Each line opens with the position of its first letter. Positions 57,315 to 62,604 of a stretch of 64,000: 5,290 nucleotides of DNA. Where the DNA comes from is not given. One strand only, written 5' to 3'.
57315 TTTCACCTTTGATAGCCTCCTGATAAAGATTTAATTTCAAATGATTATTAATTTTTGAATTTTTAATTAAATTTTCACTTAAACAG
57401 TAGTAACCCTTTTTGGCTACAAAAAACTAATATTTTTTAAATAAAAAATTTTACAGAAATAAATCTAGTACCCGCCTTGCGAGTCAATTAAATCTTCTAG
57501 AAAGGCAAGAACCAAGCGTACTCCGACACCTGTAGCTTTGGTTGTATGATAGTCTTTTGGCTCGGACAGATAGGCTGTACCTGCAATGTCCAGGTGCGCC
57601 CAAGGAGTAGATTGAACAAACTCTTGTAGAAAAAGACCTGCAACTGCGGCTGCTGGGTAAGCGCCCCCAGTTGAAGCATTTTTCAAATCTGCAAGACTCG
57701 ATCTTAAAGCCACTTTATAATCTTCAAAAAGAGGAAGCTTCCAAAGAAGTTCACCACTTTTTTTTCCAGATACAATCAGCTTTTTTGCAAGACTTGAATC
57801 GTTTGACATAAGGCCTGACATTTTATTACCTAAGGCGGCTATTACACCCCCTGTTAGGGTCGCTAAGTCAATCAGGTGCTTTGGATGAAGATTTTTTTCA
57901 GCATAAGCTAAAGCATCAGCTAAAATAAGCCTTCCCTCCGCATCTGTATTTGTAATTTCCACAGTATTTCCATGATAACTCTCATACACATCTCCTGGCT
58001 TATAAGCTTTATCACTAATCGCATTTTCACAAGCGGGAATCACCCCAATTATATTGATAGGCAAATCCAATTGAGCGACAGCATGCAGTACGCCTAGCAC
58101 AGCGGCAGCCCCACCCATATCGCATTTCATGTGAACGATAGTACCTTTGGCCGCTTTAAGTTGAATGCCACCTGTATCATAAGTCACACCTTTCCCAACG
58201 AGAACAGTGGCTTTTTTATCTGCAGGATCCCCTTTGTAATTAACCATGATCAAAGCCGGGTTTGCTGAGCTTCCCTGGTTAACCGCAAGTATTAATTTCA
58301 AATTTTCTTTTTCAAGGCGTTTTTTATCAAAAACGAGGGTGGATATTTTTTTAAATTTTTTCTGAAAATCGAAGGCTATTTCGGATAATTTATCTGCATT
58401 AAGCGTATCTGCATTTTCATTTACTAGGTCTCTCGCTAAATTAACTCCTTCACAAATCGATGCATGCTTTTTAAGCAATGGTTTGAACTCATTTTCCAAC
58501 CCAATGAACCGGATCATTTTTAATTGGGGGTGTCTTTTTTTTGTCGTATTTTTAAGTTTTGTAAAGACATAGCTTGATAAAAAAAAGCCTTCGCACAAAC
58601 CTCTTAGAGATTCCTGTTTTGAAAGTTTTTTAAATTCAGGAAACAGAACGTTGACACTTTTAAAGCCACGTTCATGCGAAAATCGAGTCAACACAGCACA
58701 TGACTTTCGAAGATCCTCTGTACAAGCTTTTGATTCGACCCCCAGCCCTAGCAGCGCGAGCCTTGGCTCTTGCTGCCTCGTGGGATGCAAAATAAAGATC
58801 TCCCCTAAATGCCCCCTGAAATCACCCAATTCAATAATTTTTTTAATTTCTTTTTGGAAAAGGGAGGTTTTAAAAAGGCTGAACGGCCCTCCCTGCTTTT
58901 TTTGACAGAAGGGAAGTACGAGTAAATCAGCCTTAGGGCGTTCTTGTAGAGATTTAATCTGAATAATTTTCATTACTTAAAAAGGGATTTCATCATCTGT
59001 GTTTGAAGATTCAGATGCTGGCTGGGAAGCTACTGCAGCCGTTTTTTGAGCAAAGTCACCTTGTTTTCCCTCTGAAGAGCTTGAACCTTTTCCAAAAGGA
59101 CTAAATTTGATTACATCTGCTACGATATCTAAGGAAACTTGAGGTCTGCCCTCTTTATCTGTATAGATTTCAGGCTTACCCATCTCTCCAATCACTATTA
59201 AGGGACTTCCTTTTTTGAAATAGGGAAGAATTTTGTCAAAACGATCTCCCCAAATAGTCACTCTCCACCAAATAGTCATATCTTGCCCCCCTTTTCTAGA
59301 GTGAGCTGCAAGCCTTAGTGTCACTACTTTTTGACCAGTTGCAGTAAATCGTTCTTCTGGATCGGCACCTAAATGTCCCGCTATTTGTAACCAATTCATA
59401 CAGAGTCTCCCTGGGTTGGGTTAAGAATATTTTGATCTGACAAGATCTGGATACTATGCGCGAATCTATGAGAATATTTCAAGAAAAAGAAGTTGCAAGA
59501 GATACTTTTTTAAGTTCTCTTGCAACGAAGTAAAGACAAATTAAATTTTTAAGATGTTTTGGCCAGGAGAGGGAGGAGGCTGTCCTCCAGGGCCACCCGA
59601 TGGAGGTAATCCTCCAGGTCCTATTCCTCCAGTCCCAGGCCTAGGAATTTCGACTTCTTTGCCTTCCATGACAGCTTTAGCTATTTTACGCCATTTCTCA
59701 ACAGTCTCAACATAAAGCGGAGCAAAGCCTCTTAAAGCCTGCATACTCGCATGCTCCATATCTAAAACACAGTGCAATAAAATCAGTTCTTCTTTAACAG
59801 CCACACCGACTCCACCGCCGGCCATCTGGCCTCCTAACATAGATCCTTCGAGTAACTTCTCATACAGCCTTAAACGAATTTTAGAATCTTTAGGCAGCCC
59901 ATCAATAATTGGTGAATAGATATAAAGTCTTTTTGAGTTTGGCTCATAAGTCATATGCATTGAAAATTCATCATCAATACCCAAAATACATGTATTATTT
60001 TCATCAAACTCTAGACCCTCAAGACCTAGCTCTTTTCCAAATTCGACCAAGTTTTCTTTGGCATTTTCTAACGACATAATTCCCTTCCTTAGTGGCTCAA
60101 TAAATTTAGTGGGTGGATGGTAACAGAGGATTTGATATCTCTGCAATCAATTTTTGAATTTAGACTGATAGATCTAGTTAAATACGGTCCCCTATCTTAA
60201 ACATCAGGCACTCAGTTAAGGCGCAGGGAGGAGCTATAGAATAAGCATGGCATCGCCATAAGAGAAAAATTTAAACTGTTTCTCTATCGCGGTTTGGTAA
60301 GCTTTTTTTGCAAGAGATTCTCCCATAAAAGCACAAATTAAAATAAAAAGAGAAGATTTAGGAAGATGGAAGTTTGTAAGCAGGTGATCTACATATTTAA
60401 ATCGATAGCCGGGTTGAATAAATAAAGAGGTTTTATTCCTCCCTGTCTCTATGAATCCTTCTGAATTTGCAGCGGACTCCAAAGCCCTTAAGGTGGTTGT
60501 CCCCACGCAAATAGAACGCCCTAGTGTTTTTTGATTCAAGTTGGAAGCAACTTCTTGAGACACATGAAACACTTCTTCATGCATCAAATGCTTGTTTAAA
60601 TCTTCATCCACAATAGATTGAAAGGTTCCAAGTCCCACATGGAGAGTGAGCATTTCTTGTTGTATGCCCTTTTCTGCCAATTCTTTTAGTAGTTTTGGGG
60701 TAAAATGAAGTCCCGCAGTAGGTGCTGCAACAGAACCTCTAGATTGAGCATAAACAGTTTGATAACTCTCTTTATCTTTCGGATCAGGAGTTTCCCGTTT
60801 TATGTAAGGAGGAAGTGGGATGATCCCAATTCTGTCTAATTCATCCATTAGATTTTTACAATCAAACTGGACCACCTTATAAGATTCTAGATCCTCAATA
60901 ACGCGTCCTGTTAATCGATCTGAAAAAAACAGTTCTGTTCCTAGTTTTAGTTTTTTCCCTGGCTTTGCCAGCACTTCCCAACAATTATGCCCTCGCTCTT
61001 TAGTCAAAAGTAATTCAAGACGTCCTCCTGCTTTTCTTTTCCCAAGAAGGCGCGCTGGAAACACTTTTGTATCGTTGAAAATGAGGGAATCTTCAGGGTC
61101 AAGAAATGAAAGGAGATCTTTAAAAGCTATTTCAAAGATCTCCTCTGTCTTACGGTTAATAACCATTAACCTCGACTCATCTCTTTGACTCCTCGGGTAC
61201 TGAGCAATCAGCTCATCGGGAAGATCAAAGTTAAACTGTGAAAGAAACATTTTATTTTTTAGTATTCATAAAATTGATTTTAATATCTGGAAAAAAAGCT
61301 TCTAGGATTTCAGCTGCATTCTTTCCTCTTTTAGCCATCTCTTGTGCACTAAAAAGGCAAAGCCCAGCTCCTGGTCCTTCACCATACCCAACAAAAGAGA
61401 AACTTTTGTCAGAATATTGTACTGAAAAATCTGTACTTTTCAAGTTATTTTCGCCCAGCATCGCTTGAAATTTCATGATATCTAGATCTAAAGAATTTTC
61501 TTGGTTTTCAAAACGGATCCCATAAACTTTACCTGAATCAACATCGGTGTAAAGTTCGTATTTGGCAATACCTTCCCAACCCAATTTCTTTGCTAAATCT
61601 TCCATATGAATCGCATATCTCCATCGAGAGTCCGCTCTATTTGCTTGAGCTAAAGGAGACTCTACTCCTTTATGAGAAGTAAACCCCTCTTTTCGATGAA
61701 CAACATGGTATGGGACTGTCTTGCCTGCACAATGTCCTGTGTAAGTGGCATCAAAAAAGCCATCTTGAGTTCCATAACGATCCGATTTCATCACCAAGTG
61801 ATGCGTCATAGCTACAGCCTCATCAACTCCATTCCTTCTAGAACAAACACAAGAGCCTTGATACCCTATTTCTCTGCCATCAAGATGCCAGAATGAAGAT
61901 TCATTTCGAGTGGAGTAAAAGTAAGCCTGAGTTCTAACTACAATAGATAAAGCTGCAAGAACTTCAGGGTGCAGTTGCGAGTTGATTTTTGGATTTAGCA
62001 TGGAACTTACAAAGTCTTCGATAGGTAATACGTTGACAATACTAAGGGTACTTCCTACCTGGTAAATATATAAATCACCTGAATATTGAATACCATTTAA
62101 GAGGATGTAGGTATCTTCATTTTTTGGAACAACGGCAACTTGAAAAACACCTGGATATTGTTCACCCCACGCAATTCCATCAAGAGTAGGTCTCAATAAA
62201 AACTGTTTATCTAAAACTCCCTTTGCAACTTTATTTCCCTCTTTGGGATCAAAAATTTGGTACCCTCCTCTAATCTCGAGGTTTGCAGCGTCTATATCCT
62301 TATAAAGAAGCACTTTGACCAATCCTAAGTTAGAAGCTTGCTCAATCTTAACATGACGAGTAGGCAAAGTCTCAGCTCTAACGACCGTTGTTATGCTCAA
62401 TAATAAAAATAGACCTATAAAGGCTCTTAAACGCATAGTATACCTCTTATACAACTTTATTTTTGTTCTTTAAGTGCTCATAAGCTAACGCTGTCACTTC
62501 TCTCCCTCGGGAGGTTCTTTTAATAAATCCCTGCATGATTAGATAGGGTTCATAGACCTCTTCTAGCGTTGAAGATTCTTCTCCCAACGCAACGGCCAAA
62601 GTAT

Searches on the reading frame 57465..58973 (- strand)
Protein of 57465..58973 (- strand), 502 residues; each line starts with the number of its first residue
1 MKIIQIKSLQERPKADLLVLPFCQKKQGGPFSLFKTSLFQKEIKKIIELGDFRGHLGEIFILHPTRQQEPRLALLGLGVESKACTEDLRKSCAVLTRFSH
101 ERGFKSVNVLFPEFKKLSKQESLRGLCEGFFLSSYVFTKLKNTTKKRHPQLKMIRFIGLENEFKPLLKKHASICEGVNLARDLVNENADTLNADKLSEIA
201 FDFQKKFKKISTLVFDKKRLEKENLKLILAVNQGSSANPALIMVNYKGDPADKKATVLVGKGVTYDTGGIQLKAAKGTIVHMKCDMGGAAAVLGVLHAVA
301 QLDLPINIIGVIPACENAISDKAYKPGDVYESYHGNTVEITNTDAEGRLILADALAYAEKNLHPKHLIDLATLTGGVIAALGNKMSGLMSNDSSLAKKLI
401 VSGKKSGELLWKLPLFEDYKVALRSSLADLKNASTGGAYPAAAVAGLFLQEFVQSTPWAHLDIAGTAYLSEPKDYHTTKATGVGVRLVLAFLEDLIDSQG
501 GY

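Call 62: search_protein_families(library=pfam, proteins=[window:57465-58973:-], max_evalue=0.00001)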
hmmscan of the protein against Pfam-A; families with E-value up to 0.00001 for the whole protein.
window:57465-58973:- (502 aa): 2 families
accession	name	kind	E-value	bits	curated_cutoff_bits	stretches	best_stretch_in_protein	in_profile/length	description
PF00883.26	Peptidase_M17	-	1e-114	383.5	25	1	178-488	1-309/310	Cytosol aminopeptidase family, catalytic domain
PF02789.23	Peptidase_M17_N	-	1.4e-15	57.8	23.4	1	37-142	19-127/129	Cytosol aminopeptidase family, N-terminal domain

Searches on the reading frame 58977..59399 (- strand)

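Call 62: search_protein_families(library=pfam, proteins=[window:58977-59399:-], max_evalue=0.00001)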
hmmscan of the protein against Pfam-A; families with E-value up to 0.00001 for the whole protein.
window:58977-59399:- (140 aa): 1 family
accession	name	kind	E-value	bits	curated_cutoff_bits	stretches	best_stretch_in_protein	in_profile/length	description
PF00436.31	SSB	-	1.9e-17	63.6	26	1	1-99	1-103/104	Single-strand binding protein family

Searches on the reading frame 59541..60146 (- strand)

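Call 62: search_protein_families(library=pfam, proteins=[window:59541-60146:-], max_evalue=0.00001)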
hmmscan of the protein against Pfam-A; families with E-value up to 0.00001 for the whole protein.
window:59541-60146:- (201 aa): 1 family
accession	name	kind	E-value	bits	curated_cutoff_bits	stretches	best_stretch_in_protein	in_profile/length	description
PF05932.18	CesT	-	1.7e-27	96.3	22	1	32-153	2-119/119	Tir chaperone protein (CesT) family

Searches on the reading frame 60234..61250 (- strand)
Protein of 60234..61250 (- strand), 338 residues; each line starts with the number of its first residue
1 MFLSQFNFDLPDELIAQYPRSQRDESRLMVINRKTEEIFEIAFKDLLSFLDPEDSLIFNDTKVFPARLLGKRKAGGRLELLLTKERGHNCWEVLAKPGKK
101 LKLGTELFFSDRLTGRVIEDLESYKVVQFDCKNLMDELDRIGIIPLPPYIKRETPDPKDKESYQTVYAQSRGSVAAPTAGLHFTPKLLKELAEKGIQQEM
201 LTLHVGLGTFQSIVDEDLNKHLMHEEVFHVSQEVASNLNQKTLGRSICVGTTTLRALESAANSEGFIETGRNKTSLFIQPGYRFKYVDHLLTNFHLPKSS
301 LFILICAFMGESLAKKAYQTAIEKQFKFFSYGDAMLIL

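Call 62: search_protein_families(library=pfam, proteins=[window:60234-61250:-], max_evalue=0.00001)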
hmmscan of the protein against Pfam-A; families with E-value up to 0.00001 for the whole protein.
window:60234-61250:- (338 aa): 1 family
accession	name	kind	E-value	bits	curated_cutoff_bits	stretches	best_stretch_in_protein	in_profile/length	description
PF02547.20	Queuosine_synth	-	6.3e-124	413.7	25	1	3-337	1-322/322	Queuosine biosynthesis protein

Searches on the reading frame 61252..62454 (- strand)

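Call 62: search_protein_families(library=pfam, proteins=[window:61252-62454:-], max_evalue=0.00001)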
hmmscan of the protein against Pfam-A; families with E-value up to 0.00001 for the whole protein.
window:61252-62454:- (400 aa): 1 family
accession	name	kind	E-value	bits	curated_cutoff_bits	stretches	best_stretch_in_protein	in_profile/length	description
PF08486.15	SpoIID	-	1.8e-07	32.1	23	1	135-222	3-95/97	Stage II sporulation protein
